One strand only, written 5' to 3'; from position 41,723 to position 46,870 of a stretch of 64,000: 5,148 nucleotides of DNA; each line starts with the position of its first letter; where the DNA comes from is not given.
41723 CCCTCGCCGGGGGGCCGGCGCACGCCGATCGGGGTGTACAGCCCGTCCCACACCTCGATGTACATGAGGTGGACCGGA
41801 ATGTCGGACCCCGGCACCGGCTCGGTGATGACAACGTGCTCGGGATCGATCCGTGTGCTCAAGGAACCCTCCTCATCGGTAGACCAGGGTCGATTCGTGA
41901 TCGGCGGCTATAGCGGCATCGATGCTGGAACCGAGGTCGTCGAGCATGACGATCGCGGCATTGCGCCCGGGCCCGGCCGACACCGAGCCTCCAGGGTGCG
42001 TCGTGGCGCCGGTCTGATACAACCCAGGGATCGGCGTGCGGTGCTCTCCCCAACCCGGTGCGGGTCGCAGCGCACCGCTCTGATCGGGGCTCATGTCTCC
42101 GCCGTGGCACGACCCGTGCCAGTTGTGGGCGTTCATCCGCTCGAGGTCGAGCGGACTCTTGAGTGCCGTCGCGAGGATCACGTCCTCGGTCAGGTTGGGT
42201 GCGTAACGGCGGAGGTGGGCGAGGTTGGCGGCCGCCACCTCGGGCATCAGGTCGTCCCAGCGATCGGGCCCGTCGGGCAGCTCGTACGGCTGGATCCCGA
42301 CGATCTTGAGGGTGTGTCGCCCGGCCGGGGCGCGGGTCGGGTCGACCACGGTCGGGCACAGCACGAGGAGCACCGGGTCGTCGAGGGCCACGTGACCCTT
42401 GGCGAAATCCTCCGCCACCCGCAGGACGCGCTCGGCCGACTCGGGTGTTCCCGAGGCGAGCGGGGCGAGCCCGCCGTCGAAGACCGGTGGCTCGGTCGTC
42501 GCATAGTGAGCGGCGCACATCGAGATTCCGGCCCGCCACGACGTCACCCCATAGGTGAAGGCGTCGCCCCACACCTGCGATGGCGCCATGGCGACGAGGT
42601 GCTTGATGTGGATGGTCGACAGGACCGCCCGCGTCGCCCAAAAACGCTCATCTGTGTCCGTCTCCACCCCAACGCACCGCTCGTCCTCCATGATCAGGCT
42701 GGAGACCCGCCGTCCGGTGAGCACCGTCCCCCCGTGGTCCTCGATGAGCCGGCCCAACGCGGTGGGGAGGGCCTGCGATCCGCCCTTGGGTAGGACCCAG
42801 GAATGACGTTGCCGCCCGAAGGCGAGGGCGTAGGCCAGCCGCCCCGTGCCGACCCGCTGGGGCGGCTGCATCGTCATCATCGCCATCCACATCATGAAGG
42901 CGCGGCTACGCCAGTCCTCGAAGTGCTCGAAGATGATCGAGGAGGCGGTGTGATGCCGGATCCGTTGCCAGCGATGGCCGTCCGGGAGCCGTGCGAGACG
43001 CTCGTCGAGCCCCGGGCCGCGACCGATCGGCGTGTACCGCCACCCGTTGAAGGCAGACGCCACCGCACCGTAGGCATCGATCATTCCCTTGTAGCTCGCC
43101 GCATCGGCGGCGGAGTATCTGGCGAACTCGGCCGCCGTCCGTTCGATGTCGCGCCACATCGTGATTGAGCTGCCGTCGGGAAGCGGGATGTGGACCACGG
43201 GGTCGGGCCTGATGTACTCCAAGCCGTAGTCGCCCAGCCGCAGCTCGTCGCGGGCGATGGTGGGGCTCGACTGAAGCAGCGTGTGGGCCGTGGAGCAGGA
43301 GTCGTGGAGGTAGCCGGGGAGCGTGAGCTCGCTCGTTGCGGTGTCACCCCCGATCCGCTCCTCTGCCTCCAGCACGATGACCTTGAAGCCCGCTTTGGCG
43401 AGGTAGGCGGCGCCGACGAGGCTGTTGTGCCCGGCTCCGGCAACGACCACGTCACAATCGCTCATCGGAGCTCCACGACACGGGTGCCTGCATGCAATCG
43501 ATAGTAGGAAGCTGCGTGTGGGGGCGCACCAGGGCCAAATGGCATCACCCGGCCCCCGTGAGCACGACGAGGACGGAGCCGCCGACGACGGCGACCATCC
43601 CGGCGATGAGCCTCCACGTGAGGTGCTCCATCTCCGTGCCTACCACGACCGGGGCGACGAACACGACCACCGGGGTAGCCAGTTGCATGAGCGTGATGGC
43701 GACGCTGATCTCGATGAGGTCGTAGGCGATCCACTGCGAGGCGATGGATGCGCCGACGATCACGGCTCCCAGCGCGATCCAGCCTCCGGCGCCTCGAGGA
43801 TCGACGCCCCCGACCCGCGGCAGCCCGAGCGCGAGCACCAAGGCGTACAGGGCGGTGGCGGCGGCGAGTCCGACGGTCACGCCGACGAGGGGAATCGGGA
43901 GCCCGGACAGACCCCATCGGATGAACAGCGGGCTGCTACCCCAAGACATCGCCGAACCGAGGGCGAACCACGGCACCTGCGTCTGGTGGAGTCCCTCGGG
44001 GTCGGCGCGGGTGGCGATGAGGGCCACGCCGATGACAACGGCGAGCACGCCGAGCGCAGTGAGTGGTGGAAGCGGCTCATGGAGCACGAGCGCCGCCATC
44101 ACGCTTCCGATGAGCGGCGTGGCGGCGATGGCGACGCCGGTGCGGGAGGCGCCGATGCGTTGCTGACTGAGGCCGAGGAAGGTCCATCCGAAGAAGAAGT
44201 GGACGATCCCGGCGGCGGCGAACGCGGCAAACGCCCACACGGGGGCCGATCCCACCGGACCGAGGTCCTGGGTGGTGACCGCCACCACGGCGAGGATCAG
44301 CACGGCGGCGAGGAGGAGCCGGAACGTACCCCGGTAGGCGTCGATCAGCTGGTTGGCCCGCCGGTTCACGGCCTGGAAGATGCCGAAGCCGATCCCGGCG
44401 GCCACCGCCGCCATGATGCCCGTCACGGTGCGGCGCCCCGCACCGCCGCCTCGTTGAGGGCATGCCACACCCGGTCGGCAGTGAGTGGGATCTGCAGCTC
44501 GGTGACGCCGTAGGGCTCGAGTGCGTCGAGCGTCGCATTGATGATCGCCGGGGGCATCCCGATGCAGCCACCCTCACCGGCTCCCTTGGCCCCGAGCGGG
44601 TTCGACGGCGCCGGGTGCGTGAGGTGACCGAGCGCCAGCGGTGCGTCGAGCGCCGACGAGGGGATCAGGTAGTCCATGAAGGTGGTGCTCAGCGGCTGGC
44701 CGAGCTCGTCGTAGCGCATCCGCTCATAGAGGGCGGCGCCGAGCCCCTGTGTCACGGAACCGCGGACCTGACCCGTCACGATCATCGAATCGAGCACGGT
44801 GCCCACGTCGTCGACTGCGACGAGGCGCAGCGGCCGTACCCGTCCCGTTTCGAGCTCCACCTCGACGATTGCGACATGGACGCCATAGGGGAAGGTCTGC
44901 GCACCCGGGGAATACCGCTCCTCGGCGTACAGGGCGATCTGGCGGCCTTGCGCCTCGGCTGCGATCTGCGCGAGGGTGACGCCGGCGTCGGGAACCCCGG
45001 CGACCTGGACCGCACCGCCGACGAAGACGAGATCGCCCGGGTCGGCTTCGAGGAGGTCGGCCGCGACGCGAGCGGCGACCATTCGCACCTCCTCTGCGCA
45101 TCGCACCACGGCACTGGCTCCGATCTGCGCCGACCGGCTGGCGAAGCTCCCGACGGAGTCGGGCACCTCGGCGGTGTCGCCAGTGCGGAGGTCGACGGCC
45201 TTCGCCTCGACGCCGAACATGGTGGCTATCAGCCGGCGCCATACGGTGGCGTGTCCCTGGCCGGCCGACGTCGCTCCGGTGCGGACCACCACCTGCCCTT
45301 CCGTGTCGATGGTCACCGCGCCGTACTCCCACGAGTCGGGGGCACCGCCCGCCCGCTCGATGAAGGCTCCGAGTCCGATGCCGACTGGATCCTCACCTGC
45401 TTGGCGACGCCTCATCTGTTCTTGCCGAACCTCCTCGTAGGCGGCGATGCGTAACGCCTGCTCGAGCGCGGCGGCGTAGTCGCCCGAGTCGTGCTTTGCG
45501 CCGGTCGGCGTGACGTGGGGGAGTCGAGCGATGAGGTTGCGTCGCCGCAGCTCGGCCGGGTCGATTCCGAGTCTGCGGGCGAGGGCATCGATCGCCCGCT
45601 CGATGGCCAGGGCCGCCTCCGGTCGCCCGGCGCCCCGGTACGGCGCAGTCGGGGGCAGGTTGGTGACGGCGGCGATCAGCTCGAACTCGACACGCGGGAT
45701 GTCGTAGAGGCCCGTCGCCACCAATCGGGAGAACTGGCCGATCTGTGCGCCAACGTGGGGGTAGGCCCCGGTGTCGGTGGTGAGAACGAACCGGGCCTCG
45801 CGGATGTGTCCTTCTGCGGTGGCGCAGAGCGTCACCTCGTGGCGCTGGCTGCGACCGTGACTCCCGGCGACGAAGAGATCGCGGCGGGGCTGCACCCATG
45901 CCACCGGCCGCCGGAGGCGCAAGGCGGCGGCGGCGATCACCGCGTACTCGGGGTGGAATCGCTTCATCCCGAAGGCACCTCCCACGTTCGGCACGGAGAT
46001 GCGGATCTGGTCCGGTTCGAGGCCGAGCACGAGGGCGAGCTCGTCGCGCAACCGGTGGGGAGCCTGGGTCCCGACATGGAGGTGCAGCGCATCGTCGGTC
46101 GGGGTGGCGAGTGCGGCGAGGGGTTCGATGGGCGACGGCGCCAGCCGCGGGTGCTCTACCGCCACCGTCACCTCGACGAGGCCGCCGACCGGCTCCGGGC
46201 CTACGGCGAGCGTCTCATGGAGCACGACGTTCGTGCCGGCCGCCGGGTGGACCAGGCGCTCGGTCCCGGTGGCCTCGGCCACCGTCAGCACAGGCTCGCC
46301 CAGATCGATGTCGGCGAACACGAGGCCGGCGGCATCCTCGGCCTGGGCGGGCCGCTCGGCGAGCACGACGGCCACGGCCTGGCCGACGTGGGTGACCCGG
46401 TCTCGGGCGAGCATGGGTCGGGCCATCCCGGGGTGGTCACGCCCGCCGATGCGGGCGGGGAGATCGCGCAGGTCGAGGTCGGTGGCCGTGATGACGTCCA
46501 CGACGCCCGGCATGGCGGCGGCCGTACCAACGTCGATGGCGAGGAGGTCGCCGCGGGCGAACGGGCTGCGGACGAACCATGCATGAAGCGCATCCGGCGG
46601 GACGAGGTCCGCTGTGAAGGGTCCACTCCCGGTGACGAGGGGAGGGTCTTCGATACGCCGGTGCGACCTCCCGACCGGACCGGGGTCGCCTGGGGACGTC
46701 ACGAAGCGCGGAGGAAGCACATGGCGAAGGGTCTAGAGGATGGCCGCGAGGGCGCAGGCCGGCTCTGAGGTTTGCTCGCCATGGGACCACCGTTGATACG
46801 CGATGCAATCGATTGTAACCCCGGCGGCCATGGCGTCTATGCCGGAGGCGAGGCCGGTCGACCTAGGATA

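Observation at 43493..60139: One LacI-type palindrome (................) marks every divergent promoter region across about 17 kb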

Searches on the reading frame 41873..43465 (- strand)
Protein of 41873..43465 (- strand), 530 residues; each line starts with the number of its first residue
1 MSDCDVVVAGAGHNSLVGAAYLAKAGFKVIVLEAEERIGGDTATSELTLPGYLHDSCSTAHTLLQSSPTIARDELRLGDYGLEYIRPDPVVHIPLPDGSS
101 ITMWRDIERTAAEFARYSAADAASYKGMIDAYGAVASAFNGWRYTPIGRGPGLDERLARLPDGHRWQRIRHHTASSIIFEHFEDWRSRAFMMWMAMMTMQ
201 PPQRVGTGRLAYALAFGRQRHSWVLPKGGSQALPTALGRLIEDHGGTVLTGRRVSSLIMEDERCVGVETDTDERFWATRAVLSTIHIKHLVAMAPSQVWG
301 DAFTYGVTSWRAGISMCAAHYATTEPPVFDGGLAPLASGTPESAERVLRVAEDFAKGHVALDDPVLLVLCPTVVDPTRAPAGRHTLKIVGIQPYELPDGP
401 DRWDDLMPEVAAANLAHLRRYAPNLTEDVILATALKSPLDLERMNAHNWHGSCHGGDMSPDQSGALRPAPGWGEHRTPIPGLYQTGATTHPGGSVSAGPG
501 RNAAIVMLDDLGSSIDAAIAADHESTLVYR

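Call 11: search_protein_families(library=pfam, proteins=[window:41873-43465:-])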
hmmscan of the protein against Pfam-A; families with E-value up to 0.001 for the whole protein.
window:41873-43465:- (530 aa): 8 families
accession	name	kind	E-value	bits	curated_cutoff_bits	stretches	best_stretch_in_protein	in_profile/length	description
PF01593.30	Amino_oxidase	-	1.1e-16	61.6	19.8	1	16-493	4-427/443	Flavin containing amine oxidoreductase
PF13450.12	NAD_binding_8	-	7.7e-10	39.4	21.9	1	8-64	1-55/68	NAD(P)-binding Rossmann-like domain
PF01266.30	DAO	-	1.7e-08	34.9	27.9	1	5-57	1-50/353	FAD dependent oxidoreductase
PF00890.30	FAD_binding_2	-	3.6e-08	33.5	20.4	1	5-46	1-42/414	FAD binding domain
PF01946.23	Thi4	-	3.3e-05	23.7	26.2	1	3-42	17-57/235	Thi4 family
PF12831.13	FAD_oxidored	-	4e-05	23.5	27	0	5-48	1-43/416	FAD dependent oxidoreductase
PF00996.24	GDI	-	0.00041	19.5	23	0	215-272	214-273/436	GDP dissociation inhibitor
PF03486.20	HI0933_like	-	0.00067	19.6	50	0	5-39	2-36/244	HI0933-like protein Rossmann domain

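Call 14: search_protein_families(library=ncbifam, proteins=[window:41873-43465:-])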
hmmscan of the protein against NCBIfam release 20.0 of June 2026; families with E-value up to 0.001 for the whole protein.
window:41873-43465:- (530 aa): 24 families
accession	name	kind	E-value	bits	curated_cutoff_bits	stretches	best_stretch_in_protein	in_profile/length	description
NF045689.1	BCarotKetCrtO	equivalog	2.2e-76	257.6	1000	3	1-138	1-139/563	beta-carotene ketolase CrtO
TIGR02734.1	crtI_fam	subfamily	1e-28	100.3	238.1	1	6-510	1-491/504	phytoene desaturase family protein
NF058655.1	CrtID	equivalog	1e-12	47.7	640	1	6-289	1-276/478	bifunctional phytoene desaturase/3,4-desaturase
TIGR02730.1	carot_isom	equivalog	1.1e-12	47.6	586.9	1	225-497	223-476/493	carotenoid isomerase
NF045637.1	carotdesatCrtDProt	equivalog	3.4e-12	45.7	580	1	6-282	1-273/485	1-hydroxycarotenoid 3,4-desaturase CrtD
TIGR02733.1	desat_CrtD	equivalog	1e-11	44.2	549.7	1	4-114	2-111/492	C-3',4' desaturase CrtD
NF005560.0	PRK07233.1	equivalog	2.1e-11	43.3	252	2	6-65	3-65/435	hypothetical protein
TIGR03467.1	HpnE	equivalog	1.7e-07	30.9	283.05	0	6-46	1-41/430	hydroxysqualene dehydroxylase HpnE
NF009478.0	PRK12844.1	equivalog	3.4e-07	29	789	1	3-45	8-50/559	3-ketosteroid-delta-1-dehydrogenase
TIGR00292.1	TIGR00292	equivalog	6.1e-07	28.9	148.3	1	3-42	21-60/254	sulfide-dependent adenosine diphosphate thiazole synthase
NF006130.0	PRK08274.1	equivalog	1.8e-06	27.1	369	0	2-42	4-46/467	FAD-dependent tricarballylate dehydrogenase TcuA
NF009477.0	PRK12843.1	equivalog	2.8e-06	26.1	758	1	3-48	16-61/578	FAD-dependent oxidoreductase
NF004789.0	PRK06134.1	subfamily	3e-06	26.1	747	1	2-46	11-55/581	FAD-dependent oxidoreductase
NF005546.0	PRK07208.1-2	equivalog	5.8e-06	25.1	418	0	223-298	244-323/527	hypothetical protein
NF005547.0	PRK07208.1-3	equivalog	1.2e-05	24.3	380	0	5-45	6-46/465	hypothetical protein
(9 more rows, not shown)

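Call 50: search_solved_structures(query=window:41873-43465:-, max_evalue=0.00001)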
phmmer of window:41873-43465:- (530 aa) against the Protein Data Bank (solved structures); distinct sequences matched with E-value up to 0.00001: 2.
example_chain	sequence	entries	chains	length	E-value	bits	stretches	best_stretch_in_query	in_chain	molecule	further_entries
4dgk_A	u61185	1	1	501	2.8e-15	59.2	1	7-511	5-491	Phytoene dehydrogenase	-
4y4m_A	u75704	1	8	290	8.6e-06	27.9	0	3-49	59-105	Putative ribose 1,5-bisphosphate isomerase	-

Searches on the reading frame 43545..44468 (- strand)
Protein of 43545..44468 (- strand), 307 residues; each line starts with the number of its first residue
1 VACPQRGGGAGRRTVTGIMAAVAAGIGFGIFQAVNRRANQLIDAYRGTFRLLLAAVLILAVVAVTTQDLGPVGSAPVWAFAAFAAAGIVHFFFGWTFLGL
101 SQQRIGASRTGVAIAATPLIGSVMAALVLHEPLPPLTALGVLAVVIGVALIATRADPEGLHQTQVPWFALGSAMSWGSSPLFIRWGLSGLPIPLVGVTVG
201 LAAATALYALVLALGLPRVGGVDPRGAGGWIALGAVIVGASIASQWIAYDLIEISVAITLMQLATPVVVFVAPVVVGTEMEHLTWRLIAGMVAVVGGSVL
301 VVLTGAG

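Call 11: search_protein_families(library=pfam, proteins=[window:43545-44468:-])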
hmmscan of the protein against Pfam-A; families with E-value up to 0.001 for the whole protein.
window:43545-44468:- (307 aa): 1 family
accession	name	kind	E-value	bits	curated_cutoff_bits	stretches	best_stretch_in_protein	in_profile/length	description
PF00892.27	EamA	-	3.5e-17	63.4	28.2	1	16-152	2-134/135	EamA-like transporter family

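Call 61: search_protein_families(library=ncbifam, proteins=[window:43545-44468:-], max_evalue=0.00001)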
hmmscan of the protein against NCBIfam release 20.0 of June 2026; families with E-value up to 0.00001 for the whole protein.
window:43545-44468:- (307 aa): 0 families

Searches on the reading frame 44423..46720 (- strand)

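Call 11: search_protein_families(library=pfam, proteins=[window:44423-46720:-])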
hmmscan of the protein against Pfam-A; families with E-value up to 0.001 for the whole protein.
window:44423-46720:- (765 aa): 3 families
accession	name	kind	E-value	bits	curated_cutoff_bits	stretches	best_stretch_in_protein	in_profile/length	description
PF20256.3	MoCoBD_2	-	2.8e-69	234.2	27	1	423-689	3-279/283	Molybdopterin cofactor-binding domain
PF02738.23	MoCoBD_1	-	5.2e-60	203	27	1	184-396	29-244/244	Molybdopterin cofactor-binding domain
PF01315.27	Ald_Xan_dh_C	-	4.9e-20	72.3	31.3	1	30-134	1-102/110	Aldehyde oxidase and xanthine dehydrogenase, a/b hammerhead domain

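Call 14: search_protein_families(library=ncbifam, proteins=[window:44423-46720:-])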
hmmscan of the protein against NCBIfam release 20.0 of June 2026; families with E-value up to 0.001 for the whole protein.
window:44423-46720:- (765 aa): 13 families
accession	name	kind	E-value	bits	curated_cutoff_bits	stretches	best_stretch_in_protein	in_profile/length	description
NF041018.1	glyceraldDH_alpha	equivalog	7.3e-149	497.4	790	1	16-739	3-728/741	glyceraldehyde dehydrogenase subunit alpha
NF040766.1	CODH_aero_grp5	exception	7.2e-144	480.8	950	2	16-588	5-592/785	aerobic carbon-monoxide dehydrogenase large subunit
TIGR02416.1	CO_dehy_Mo_lg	equivalog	7.4e-124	414.6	991.15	2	185-754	176-770/770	aerobic carbon-monoxide dehydrogenase large subunit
NF043082.1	XdhA_XDHase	equivalog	2.6e-96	323.5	780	1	16-759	1-756/758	xanthine dehydrogenase subunit XdhA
TIGR03194.1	4hydrxCoA_A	equivalog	1.1e-91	308.5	994.55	1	23-755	4-746/746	4-hydroxybenzoyl-CoA reductase subunit alpha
NF007426.0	PRK09970.1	equivalog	3e-86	290.1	916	1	16-758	6-758/761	xanthine dehydrogenase molybdenum-binding subunit XdhA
TIGR03196.1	pucD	equivalog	1.4e-70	238.7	783.65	1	16-734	3-740/763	xanthine dehydrogenase subunit D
NF045668.1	pterin_aldehy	equivalog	3.6e-67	227.2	1100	1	29-755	188-904/905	molybdopterin-dependent aldehyde oxidoreductase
NF041671.1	peri_hyde_PaoC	equivalog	9.3e-67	225.9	1180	1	16-757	18-733/735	aldehyde oxidoreductase molybdenum-binding subunit PaoC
TIGR03313.1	Se_sel_red_Mo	hypoth_equivalog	4.9e-62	209.8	1101.9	2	196-751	387-945/951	molybdopterin-dependent oxidoreductase Mo/Fe-S-binding subunit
TIGR02965.1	xanthine_xdhB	equivalog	1.4e-58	198.7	849.5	1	29-698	14-690/758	xanthine dehydrogenase molybdopterin binding subunit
TIGR03311.1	Se_dep_XDH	equivalog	4.2e-57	193.8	830.45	2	14-547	160-676/848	selenium-dependent xanthine dehydrogenase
TIGR02969.1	mam_aldehyde_ox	subfamily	2.5e-34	118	1912.3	1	44-720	605-1266/1330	aldehyde oxidase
